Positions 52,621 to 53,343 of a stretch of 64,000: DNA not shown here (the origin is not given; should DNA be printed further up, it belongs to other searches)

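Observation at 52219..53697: HPRT fused to an N-terminal GAF domain and an unassigned about 100-aa middle domain, directly downstream of nrdR-nrdJ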

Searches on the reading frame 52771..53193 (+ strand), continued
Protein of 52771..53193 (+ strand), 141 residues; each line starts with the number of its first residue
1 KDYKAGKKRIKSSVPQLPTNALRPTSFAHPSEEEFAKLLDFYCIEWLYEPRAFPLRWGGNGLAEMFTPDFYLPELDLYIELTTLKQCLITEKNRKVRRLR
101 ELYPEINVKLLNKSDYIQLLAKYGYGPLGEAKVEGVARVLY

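Call 34: find_encoding_contigs(protein=P0255, flank=5000, max_places=3)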
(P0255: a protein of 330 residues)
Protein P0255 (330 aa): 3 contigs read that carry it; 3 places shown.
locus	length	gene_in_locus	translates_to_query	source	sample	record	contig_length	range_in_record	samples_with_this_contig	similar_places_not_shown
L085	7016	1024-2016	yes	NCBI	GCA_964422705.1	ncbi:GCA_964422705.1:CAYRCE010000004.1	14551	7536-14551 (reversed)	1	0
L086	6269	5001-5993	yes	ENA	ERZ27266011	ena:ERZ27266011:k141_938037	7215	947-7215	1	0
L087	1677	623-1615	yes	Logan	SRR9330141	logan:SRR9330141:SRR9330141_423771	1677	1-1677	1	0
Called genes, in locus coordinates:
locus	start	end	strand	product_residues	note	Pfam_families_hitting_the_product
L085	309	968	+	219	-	-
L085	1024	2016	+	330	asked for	PF13189:Cytidylate_kin2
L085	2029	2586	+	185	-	PF00156:Pribosyltran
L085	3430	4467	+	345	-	PF00480:ROK, PF01869:BcrAD_BadFG (faint)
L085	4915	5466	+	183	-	PF04542:Sigma70_r2, PF07638:Sigma70_ECF (weak), PF08281:Sigma70_r4_2, PF04545:Sigma70_r4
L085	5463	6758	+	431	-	-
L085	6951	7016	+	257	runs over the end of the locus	PF01557:FAA_hydrolase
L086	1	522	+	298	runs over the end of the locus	-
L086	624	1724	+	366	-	PF02882:THF_DHG_CYH_C (faint), PF01488:Shikimate_DH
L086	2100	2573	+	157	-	PF03449:GreA_GreB_N, PF01272:GreA_GreB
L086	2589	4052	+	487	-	PF01336:tRNA_anti-codon, PF00152:tRNA-synt_2, PF01409:tRNA-synt_2d (faint)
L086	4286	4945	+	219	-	-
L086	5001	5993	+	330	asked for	PF13189:Cytidylate_kin2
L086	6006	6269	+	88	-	?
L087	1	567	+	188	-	?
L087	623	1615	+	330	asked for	PF13189:Cytidylate_kin2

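Call 35: find_encoding_contigs(protein=P0366, flank=5000, max_places=3)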
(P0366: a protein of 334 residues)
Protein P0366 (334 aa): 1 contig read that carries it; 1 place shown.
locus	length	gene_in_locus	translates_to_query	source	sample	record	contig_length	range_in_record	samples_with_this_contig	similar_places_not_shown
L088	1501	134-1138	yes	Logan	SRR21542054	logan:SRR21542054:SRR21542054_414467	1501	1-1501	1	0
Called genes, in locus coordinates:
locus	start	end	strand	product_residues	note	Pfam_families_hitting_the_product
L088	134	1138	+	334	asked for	PF13189:Cytidylate_kin2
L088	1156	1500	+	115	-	?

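Call 36: fold_search(model_id=the predicted structure, library=pdb)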
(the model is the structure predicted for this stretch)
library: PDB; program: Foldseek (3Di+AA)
matches with E <= 10: 660; with E <= 0.001: 0
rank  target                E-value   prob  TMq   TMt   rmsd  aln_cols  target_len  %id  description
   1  9dou_A                2.6e-03  0.98  0.45  0.08   5.2       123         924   20  Taeniopygia guttata R2 retrotransposon (R2Tg) initiating target-primed reverse transcription (released 2025-05-21)
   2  4oq2                  5.1e-03  0.97  0.39  0.19   8.4       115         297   17  5hmC specific restriction endonuclease PvuRTs1I (released 2014-03-12)
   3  9g6k_Li               6.6e-03  0.99  0.43  0.13   6.7       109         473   11  LSU structure derived from the LSU sample of the mitoribosome from T. gondii. (released 2024-12-11)
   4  4oky                  1.7e-02  0.82  0.36  0.18   8.6       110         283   20  Crystal structure of PvuRts1I, a 5-hydroxymethylcytosine DNA restriction endonuclease (released 2014-09-10)
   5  9nl2_A                1.8e-02  0.82  0.40  0.07   6.9       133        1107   14  Structure of R2 retrotransposon protein from Platysternon megacephalum initiating target-primed reverse transcription (released 2025-06-18)
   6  9i05_Xv               2.2e-02  0.99  0.48  0.17   3.6        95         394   18  Cryo-EM structure of the large subunit of the mitochondrial ribosome from Toxoplasma gondii (released 2025-06-11)
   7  9i05_Xg               2.6e-02  0.97  0.50  0.15   6.7       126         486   12  Cryo-EM structure of the large subunit of the mitochondrial ribosome from Toxoplasma gondii (released 2025-06-11)
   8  4par_C                3.9e-02  0.82  0.44  0.19   7.4       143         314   12  The 5-Hydroxymethylcytosine-Specific Restriction Enzyme AbaSI in a Complex with Product-like DNA (released 2014-06-25)
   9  9i05_Xr               4.4e-02  0.92  0.44  0.14   6.5       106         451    8  Cryo-EM structure of the large subunit of the mitochondrial ribosome from Toxoplasma gondii (released 2025-06-11)
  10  4par_B                4.4e-02  0.85  0.46  0.20   8.1       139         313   14  The 5-Hydroxymethylcytosine-Specific Restriction Enzyme AbaSI in a Complex with Product-like DNA (released 2014-06-25)
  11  4par_A                5.4e-02  0.80  0.44  0.19   8.2       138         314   14  The 5-Hydroxymethylcytosine-Specific Restriction Enzyme AbaSI in a Complex with Product-like DNA (released 2014-06-25)
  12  3bm3_B                7.6e-02  0.98  0.51  0.26   3.5        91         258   21  Restriction endonuclease PspGI-substrate DNA complex (released 2008-09-16)
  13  9g6k_L9               9.3e-02  0.82  0.45  0.15   6.0       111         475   11  LSU structure derived from the LSU sample of the mitoribosome from T. gondii. (released 2024-12-11)
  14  1f1z_A                9.3e-02  0.35  0.33  0.18  15.5       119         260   16  TNSA, a catalytic component of the TN7 transposition system (released 2000-06-28)
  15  7kop                  1.1e-01  0.25  0.25  0.18   7.9        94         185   13  The crystal structure of the 2009/H1N1/California PA endonuclease I38T mutant in complex with SJ000988539 (released 2021-11-10)
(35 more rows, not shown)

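Call 38: list_cluster_members(proteins=[P0185, P0241, P0242, P0245, P0255, P0256, P0258, P0261, P0329, P0368])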
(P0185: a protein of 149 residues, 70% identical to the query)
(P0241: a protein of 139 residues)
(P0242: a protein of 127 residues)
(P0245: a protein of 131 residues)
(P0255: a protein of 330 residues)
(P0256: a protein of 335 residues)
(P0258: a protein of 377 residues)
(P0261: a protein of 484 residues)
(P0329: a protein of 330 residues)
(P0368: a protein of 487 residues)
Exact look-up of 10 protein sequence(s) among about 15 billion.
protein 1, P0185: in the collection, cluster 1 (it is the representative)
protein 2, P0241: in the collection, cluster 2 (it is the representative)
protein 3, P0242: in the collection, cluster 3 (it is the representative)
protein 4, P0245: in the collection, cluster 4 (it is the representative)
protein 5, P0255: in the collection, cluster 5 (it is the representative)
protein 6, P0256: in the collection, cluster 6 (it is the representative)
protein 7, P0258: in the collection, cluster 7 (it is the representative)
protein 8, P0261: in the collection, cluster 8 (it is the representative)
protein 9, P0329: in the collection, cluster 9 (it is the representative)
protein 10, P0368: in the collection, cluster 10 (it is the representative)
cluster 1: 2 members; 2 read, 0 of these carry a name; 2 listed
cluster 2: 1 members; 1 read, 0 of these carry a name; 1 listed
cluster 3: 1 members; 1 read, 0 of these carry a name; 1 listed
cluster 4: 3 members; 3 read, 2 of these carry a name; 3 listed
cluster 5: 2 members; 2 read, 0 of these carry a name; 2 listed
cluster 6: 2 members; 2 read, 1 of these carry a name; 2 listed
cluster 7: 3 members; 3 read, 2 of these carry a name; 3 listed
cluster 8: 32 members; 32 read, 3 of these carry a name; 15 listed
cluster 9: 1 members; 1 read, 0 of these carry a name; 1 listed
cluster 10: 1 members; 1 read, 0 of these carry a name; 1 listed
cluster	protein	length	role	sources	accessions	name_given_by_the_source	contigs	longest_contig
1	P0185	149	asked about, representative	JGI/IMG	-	-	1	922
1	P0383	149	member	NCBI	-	-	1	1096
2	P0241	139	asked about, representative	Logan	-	-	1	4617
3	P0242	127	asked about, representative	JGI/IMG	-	-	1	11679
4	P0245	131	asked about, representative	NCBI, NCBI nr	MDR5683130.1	MAG: hypothetical protein QN163_03775 [Armatimonadota bacterium] | hypothetical protein [Armatimonadota bacterium]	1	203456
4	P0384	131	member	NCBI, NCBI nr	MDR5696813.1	MAG: hypothetical protein QN135_03730 [Armatimonadota bacterium] | hypothetical protein [Armatimonadota bacterium]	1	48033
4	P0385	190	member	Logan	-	-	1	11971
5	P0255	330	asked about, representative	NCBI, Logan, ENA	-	-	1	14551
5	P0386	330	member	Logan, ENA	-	-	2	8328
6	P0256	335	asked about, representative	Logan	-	-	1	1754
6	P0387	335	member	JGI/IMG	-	cytidylate kinase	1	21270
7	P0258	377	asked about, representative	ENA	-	-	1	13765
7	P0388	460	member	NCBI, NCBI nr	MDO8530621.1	MAG: hypoxanthine phosphoribosyltransferase [Dehalococcoidia bacterium] | hypoxanthine phosphoribosyltransferase [Dehalococcoidia bacterium]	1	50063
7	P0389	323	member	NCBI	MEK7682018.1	MAG: hypoxanthine phosphoribosyltransferase, partial [Chloroflexota bacterium]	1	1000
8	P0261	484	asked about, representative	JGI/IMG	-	-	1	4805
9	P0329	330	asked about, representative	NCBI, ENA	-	-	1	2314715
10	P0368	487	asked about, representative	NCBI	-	-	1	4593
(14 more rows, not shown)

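Call 40: find_encoding_contigs(protein=P0245, flank=5000, max_places=2)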
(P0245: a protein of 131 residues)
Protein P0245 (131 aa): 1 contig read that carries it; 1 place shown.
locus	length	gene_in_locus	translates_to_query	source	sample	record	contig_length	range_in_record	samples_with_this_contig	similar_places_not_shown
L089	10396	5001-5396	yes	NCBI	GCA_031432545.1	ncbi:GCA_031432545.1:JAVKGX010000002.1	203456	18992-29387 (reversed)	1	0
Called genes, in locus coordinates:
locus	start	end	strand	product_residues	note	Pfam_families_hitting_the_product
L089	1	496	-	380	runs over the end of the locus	PF17675:APG6_N (faint), PF24568:CC_PcsB, PF01551:Peptidase_M23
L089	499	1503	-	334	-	PF18075:FtsX_ECD, PF02687:FtsX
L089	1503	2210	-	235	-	PF13191:AAA_16 (weak), PF00005:ABC_tran, PF13304:AAA_21 (faint)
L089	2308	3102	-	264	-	PF01975:SurE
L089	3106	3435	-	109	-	PF03091:CutA1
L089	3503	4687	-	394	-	PF01602:Adaptin_N (faint), PF02985:HEAT (faint), PF10363:RTP1_C1 (faint), PF12717:Cnd1 (faint), PF13646:HEAT_2, PF23227:HEAT_MROH2B_C (faint), PF13513:HEAT_EZ, PF13646:HEAT_2 (weak), +2 more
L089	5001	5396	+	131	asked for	-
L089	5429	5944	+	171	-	PF00156:Pribosyltran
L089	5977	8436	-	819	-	PF02861:Clp_N, PF23569:NBD_SMAX1, PF00004:AAA, PF17871:AAA_lid_9, PF02151:UVR, PF07724:AAA_2, PF07728:AAA_5, PF00004:AAA, +12 more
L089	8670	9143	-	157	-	PF03449:GreA_GreB_N, PF01272:GreA_GreB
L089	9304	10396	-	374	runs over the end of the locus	PF01488:Shikimate_DH, PF13460:NAD_binding_10 (weak)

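Call 43: search_dna_similar(query=window:52831-53172:+, collection=phages, mode=protein, max_evalue=1, max_rows=20)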
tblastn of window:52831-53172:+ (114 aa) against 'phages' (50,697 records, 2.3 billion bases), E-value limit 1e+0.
Records with a match: 62; places in all: 62; records where one place covers at least 80% of the query: 10.
Best place of each record, by identity: <60% 62.
By first word of the organism name: Pelagibacter 17; Gordonia 13; Salmonella 6; Aeromonas 5; Escherichia 5; uncultured 4; Vibrio 2; Prochlorococcus 2; Bacillus 2; Enterobacteria 2; and 4 more.
By host as written in the record: Gordonia terrae 3612 9; Candidatus Pelagibacter ubique HTCC1062 7; - 7; Candidatus Pelagibacter sp. HTCC7211 6; Aeromonas salmonicida 5; Escherichia coli 3; Prochlorococcus marinus MED4 2; Escherichia coli BL21(DE3) 2; and 17 more.
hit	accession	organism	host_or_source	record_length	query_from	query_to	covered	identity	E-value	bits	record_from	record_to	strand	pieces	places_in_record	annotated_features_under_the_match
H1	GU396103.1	Aeromonas phage PX29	Aeromonas salmonicida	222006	1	112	98%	31.0%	3e-1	35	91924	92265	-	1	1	hypothetical protein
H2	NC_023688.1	Aeromonas phage PX29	Aeromonas salmonicida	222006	1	112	98%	31.0%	3e-1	35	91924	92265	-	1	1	endonuclease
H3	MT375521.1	Pelagibacter phage Eistla EXVC025P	Candidatus Pelagibacter ubique HTCC1062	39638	12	106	83%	29.9%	6e-3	40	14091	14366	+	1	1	endodeoxyribonuclease I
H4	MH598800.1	Pelagibacter phage HTVC031P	Candidatus Pelagibacter ubique HTCC1062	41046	12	106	83%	29.9%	9e-3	40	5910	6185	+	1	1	endodeoxyribonuclease I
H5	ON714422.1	Vibrio phage vB_VnaS-L3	Vibrio natriegens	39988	12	110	87%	28.4%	7e-2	37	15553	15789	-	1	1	hypothetical protein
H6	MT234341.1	Agrobacterium phage OLIVR4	Rhizogenic Agrobacterium biovar 1 ...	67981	12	90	69%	34.2%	1e-2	39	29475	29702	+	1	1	hypothetical protein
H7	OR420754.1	Pelagibacter phage HTVC142P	Candidatus Pelagibacter sp. HTCC7211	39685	12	106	83%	27.8%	4e-2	38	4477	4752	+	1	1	endodeoxyribonuclease I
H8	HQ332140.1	Prochlorococcus phage P-GSP1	Prochlorococcus marinus MED4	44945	6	102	85%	25.8%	4e-1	35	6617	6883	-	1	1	hypothetical protein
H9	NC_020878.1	Prochlorococcus phage P-GSP1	Prochlorococcus marinus MED4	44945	6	102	85%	25.8%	4e-1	35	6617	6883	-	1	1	endonuclease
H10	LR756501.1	uncultured phage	metagenomic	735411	2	105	91%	23.1%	1e-1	37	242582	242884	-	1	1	record has no annotation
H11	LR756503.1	uncultured phage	metagenomic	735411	2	105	91%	23.1%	1e-1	37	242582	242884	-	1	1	record has no annotation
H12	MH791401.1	Aeromonas phage AsFcp_2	Aeromonas salmonicida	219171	1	61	54%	39.3%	3e-1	35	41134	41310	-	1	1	hypothetical protein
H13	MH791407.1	Aeromonas phage AsFcp_4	Aeromonas salmonicida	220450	1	61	54%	39.3%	3e-1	35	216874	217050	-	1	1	hypothetical protein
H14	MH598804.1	Pelagibacter phage HTVC105P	Candidatus Pelagibacter sp. HTCC7211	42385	12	91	70%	28.8%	8e-2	37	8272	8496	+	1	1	endodeoxyribonuclease I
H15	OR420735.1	Pelagibacter phage HTVC168P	Candidatus Pelagibacter sp. HTCC7211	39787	12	91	70%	28.8%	8e-2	37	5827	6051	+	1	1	endodeoxyribonuclease I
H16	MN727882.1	Geobacillus phage GBK1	Geobacillus kaustophilus ATCC 8005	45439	3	62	53%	38.0%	1e-2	39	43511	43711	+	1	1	endonuclease I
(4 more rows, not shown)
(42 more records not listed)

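Call 44: get_annotated_region(hit=H3, flank=400)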
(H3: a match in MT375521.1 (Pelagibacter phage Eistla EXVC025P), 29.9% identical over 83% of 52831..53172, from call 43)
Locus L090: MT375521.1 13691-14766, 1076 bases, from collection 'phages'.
description: Pelagibacter phage Eistla EXVC025P, complete genome.
organism: Pelagibacter phage Eistla EXVC025P (NCBI taxid 2736226)
taxonomy: Viruses; Duplodnaviria; Heunggongvirae; Uroviricota; Caudoviricetes; Autographiviridae; Pelagivirus
host: Candidatus Pelagibacter ubique HTCC1062; source: -; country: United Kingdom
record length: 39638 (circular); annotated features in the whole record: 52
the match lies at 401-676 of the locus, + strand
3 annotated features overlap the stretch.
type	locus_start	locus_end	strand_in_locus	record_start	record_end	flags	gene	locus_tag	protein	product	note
CDS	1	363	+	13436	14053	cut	-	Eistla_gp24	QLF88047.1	ssDNA binding protein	-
CDS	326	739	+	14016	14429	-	-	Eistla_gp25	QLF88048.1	endodeoxyribonuclease I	-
CDS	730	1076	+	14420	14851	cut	-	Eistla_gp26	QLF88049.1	lysozyme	-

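Call 45: get_annotated_region(hit=H7, flank=400)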
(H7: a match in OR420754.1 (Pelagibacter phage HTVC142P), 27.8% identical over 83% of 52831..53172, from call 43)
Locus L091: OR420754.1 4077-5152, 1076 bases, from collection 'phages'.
description: Pelagibacter phage HTVC142P, complete genome.
organism: Pelagibacter phage HTVC142P (NCBI taxid 3072837)
taxonomy: Viruses; Duplodnaviria; Heunggongvirae; Uroviricota; Caudoviricetes; Autographiviridae; Pelagivirus
host: Candidatus Pelagibacter sp. HTCC7211; source: marine; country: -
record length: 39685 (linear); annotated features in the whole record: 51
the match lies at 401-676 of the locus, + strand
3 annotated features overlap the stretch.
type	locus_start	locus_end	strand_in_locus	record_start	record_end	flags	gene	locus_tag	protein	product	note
CDS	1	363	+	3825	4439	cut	-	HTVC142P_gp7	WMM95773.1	single-stranded DNA-binding protein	-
CDS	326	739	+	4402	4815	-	-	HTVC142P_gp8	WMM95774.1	endodeoxyribonuclease I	-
CDS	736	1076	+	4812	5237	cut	-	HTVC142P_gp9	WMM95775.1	lysozyme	-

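Call 46: get_annotated_region(hit=H16, flank=400)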
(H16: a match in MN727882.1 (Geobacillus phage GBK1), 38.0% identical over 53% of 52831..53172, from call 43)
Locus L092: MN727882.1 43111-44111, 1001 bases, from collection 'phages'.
description: Geobacillus phage GBK1, complete genome.
organism: Geobacillus phage GBK1 (NCBI taxid 2686286)
taxonomy: Viruses; Duplodnaviria; Heunggongvirae; Uroviricota; Caudoviricetes
host: Geobacillus kaustophilus ATCC 8005; source: -; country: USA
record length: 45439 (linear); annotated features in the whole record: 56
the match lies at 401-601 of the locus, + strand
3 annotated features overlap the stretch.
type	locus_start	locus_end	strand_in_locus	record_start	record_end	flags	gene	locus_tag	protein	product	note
CDS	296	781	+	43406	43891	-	-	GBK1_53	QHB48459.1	endonuclease I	-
CDS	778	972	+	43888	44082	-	-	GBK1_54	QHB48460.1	hypothetical protein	-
CDS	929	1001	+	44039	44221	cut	-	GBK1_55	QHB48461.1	hypothetical protein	-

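Call 47: get_annotated_region(hit=H9, flank=400)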
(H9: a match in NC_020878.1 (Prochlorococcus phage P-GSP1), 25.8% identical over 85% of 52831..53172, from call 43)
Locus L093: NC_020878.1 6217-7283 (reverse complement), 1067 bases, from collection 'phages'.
description: Prochlorococcus phage P-GSP1 genomic sequence.
organism: Prochlorococcus phage P-GSP1 (NCBI taxid 382262)
taxonomy: Viruses; Duplodnaviria; Heunggongvirae; Uroviricota; Caudoviricetes; Autographiviridae; Lingvirus; Lingvirus PGSP1
host: Prochlorococcus marinus MED4; source: -; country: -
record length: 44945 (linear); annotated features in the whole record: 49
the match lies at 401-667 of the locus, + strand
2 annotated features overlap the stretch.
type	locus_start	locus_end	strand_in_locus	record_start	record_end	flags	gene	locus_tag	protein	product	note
CDS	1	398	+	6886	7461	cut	-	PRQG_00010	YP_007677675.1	Gp2.5-like ssDNA binding protein and ssDNA annealing protein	-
CDS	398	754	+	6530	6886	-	-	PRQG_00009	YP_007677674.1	endonuclease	-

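Call 76: search_protein_families(library=pfam, proteins=[L054:2227-5556:+, L004:9053-10279:-, L025:9344-10639:+, L039:7076-7897:-, L074:7119-7901:-, L054:7418-8707:+, L056:944-2044:+, L061:813-1943:+], max_evalue=0.0001)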
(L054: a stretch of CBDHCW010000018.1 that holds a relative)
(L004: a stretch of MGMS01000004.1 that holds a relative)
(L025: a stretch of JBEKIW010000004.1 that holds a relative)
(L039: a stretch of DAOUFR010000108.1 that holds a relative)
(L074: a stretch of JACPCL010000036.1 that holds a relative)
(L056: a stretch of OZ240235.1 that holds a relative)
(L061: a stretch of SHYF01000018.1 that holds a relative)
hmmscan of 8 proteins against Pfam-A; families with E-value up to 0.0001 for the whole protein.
L054:2227-5556:+ (1110 aa): 10 families
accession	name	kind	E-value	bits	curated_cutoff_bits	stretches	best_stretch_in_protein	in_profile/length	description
PF02786.22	CPSase_L_D2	-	3.2e-105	350.7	19.8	2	133-352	1-210/211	Carbamoyl-phosphate synthase L chain, ATP binding domain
PF25596.1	CPSase_L_D1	-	1.4e-88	293.1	27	2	12-129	2-117/118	Carbamoyl phosphate synthase preATP-grasp domain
PF02787.25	CPSase_L_D3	-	2.5e-22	79.1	26.6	1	447-519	5-79/80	Carbamoyl-phosphate synthetase large chain, oligomerisation domain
PF02142.27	MGS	-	8.7e-21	74.3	24.1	1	997-1084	2-94/94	MGS-like domain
PF07478.18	Dala_Dala_lig_C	-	5.6e-15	55.8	24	2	158-292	26-161/204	D-ala D-ala ligase C-terminus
PF01071.24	GARS_A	-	8e-12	45.8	27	1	701-796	7-107/194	Phosphoribosylglycinamide synthetase, ATP-grasp (A) domain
PF02222.28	ATP-grasp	-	2.9e-08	34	27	1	140-284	2-141/179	ATP-grasp domain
PF02655.19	ATP-grasp_3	-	2e-07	31.7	23.2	0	694-883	1-156/160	ATP-grasp domain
PF15632.11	ATPgrasp_Ter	-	3.5e-06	27.2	29.1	0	771-910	4-111/131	ATP-grasp in the biosynthetic pathway with Ter operon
PF13549.11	ATP-grasp_5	-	5e-06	26.5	27.6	0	137-174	15-52/221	ATP-grasp domain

L004:9053-10279:- (408 aa): 2 families
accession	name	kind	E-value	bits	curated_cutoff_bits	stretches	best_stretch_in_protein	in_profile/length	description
PF02826.25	2-Hacid_dh_C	-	1.6e-53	181.1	25.1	1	179-360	1-178/178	D-isomer specific 2-hydroxyacid dehydrogenase, NAD binding domain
PF00389.36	2-Hacid_dh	-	2.5e-18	66.5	24.6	1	98-392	27-134/134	D-isomer specific 2-hydroxyacid dehydrogenase, catalytic domain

L025:9344-10639:+ (432 aa): 2 families
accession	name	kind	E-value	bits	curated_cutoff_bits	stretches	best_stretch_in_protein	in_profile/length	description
PF00682.25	HMGL-like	-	3.3e-47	161.5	29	1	7-283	1-258/260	HMGL-like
PF22617.1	HCS_D2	-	2.3e-09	37.9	27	1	300-338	2-40/82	Homocitrate synthase post-HMGL domain-like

L039:7076-7897:- (273 aa): 2 families
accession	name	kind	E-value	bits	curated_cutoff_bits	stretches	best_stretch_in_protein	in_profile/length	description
PF06750.18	A24_N_bact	-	1.4e-31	108.8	23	1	24-106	1-83/84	Bacterial Peptidase A24 N-terminal domain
PF01478.23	Peptidase_A24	-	5.5e-10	40.1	26.5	1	118-227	2-102/104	Type IV leader peptidase family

L074:7119-7901:- (260 aa): 1 family
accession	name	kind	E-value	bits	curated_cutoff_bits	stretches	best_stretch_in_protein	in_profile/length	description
PF00730.31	HhH-GPD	-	1.2e-16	61.5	26.2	1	61-193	2-96/108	HhH-GPD superfamily base excision DNA repair protein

L054:7418-8707:+ (430 aa): 1 family
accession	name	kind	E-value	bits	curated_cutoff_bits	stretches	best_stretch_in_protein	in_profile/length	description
PF00215.30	OMPdecase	-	5e-28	98.9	27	1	170-399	2-212/221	Orotidine 5'-phosphate decarboxylase / HUMPS family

L056:944-2044:+ (367 aa): 3 families
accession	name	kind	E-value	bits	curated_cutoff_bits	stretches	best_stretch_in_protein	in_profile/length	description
PF00988.28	CPSase_sm_chain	-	1.2e-55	187.1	27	1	8-133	1-126/126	Carbamoyl-phosphate synthase small chain, CPSase domain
PF00117.34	GATase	-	1.7e-55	188.1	22.8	1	183-359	1-189/190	Glutamine amidotransferase class-I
PF07722.19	Peptidase_C26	-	1.9e-06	28.2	20.5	0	249-271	105-127/219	Peptidase C26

L061:813-1943:+ (377 aa): 2 families
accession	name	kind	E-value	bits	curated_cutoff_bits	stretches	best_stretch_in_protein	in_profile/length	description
PF00005.33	ABC_tran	-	3e-33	115.7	25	1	68-219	1-136/137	ABC transporter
PF08352.17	oligo_HPY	-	8.6e-21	74.5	27.1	1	271-337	1-65/65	Oligopeptide/dipeptide transporter, C-terminal region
